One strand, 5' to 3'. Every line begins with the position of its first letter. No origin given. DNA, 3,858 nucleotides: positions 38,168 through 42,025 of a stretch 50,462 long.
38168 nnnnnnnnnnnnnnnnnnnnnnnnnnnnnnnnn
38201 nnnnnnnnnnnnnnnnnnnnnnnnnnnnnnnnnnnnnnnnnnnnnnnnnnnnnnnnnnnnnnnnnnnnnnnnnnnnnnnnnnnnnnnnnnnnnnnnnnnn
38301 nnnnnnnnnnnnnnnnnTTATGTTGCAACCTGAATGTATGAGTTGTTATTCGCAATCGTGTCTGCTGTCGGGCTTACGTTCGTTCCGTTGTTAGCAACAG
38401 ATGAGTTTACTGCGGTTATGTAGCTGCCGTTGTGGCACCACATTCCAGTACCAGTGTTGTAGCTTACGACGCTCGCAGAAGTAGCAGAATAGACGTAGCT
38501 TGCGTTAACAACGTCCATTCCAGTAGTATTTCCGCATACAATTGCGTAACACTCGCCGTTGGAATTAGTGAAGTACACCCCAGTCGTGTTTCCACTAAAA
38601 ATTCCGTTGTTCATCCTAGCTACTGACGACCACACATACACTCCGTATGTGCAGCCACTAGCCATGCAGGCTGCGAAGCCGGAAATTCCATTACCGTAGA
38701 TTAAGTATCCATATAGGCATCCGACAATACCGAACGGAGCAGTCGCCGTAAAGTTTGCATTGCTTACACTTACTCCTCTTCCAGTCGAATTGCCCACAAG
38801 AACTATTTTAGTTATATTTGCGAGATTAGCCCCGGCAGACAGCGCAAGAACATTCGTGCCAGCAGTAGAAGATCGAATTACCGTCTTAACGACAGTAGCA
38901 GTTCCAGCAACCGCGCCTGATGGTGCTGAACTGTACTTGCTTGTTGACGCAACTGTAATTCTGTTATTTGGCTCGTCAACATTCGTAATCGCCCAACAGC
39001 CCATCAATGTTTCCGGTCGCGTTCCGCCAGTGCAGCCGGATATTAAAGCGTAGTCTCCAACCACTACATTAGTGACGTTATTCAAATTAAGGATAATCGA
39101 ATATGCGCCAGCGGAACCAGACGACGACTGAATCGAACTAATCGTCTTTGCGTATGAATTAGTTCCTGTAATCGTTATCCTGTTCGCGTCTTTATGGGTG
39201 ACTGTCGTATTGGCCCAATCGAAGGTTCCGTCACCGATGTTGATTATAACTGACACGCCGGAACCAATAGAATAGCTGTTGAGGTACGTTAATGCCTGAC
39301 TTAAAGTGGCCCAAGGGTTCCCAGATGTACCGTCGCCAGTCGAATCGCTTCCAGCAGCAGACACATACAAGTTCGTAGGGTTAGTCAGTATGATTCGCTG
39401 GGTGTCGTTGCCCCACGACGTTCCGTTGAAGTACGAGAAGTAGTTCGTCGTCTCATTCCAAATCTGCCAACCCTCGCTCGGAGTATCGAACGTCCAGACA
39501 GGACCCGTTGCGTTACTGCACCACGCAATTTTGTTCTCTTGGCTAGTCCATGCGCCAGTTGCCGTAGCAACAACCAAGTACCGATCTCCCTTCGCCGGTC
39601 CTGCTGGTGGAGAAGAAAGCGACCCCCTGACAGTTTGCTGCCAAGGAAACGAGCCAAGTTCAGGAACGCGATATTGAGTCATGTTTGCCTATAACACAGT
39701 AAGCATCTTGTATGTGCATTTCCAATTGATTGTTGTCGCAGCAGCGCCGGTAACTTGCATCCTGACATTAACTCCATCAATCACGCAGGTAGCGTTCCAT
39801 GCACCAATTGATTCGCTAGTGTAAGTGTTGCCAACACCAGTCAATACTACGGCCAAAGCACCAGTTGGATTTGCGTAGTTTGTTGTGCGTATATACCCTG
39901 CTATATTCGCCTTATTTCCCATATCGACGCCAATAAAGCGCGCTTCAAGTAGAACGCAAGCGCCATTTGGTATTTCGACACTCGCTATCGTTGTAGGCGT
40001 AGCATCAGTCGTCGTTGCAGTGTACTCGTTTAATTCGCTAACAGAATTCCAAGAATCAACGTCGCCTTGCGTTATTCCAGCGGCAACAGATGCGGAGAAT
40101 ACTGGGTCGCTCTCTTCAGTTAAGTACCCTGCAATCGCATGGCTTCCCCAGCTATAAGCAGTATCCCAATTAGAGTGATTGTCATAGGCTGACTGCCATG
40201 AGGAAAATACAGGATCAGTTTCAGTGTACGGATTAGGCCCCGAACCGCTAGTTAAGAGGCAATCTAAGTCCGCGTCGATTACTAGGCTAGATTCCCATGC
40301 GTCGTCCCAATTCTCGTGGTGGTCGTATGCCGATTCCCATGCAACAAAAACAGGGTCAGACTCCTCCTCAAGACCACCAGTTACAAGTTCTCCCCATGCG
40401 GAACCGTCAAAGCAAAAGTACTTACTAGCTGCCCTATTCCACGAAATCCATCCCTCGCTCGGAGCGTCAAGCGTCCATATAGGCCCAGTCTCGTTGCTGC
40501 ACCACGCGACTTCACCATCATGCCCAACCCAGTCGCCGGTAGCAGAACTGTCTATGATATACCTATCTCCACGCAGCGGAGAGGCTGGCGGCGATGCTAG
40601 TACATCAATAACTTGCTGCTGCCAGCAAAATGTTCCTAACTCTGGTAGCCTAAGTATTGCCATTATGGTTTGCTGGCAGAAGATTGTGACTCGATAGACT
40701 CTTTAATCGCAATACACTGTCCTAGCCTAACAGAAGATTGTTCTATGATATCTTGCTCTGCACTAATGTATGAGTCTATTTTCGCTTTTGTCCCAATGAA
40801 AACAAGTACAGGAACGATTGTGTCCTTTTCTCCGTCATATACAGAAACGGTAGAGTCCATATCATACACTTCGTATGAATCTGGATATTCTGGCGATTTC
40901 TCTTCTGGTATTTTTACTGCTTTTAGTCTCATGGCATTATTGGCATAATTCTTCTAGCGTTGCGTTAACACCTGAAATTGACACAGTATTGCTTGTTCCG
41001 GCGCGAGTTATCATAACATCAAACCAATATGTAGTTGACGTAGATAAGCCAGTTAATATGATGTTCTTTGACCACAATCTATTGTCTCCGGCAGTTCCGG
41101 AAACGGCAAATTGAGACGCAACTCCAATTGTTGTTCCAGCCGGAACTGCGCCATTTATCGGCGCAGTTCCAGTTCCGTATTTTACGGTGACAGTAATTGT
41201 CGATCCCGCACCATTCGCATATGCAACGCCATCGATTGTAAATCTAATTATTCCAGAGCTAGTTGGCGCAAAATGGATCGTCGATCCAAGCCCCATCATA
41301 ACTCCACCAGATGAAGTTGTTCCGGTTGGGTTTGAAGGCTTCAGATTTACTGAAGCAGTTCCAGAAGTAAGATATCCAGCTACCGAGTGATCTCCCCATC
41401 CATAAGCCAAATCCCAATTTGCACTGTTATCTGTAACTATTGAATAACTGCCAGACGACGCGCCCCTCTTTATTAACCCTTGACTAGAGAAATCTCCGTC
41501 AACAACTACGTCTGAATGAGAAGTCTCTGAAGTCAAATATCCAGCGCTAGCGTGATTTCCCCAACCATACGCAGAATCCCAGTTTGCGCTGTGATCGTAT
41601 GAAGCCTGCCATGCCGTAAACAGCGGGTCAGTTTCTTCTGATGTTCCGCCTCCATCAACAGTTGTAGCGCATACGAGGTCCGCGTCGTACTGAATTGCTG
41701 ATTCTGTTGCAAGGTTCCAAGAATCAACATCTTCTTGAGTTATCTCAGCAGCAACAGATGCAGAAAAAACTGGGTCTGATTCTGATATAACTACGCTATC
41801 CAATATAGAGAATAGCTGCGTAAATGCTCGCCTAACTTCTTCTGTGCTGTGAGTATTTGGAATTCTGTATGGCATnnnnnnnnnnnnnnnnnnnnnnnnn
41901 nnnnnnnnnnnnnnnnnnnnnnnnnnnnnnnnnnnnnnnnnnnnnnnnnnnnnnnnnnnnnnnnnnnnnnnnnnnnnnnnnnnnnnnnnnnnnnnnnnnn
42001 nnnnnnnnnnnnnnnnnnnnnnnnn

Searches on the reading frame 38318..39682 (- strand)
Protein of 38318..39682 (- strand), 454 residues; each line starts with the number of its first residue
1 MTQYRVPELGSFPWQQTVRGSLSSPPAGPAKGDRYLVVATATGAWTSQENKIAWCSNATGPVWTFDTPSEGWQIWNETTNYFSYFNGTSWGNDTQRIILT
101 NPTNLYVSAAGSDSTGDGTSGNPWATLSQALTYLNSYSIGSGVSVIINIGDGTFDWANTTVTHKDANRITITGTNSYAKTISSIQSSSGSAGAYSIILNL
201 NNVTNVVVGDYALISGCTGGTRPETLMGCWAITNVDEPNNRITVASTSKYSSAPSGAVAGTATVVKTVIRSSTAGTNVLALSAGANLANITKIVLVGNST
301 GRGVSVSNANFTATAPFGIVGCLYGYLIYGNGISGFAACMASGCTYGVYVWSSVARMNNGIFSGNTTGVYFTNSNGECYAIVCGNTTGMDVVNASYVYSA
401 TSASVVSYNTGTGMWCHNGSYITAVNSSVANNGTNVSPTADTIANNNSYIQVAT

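Call 30: search_protein_families(library=phrogs, proteins=[window:38318-39682:-], max_evalue=0.001)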
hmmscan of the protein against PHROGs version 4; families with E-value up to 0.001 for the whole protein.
window:38318-39682:- (454 aa): 7 families
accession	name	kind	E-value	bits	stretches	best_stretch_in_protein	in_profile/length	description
phrog_5363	-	unknown function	7.6e-15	56.4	1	20-96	46-119/245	-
phrog_13925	-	unknown function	1.2e-13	51.4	1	21-115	42-132/640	-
phrog_15388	-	unknown function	1e-12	49.1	1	18-97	39-115/345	-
phrog_7049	-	tail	1.4e-11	45.3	1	22-93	46-114/246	tail fiber protein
phrog_25093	-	unknown function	1.1e-08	35.3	1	21-91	46-113/564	-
phrog_35360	-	tail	1.3e-07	32.1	1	21-113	43-130/260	tail fiber protein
phrog_4577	-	tail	4.5e-05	23.8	1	101-175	119-191/340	tail protein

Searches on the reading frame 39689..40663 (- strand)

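Call 30: search_protein_families(library=phrogs, proteins=[window:39689-40663:-], max_evalue=0.001)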
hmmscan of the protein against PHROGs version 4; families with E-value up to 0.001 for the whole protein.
window:39689-40663:- (324 aa): 8 families
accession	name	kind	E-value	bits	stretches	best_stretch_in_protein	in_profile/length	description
phrog_5363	-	unknown function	3.5e-14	54.2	1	9-97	35-120/245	-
phrog_13925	-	unknown function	8.4e-14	51.9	1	22-107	43-124/640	-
phrog_15388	-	unknown function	1.1e-13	52.2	1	17-96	37-114/345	-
phrog_25093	-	unknown function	1.8e-12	47.8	1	21-97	46-119/564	-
phrog_9729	-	tail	7.1e-11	42.4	1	146-210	382-451/750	tail fiber protein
phrog_7049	-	tail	2.5e-10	41.2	1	22-105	46-126/246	tail fiber protein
phrog_35360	-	tail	4.5e-07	30.4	1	21-90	43-109/260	tail fiber protein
phrog_21978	-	unknown function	1.6e-05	25.9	1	17-94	39-116/220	-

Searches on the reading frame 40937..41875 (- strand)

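Call 30: search_protein_families(library=phrogs, proteins=[window:40937-41875:-], max_evalue=0.001)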
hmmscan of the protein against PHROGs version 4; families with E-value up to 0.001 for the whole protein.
window:40937-41875:- (312 aa): 3 families
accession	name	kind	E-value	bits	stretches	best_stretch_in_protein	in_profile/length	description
phrog_9729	-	tail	3.4e-19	69.9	3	80-120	383-426/750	tail fiber protein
phrog_15416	-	unknown function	1.5e-07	31.8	2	92-146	131-187/478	-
phrog_22284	-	tail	0.00078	18.5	0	80-117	898-937/1236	tail fiber protein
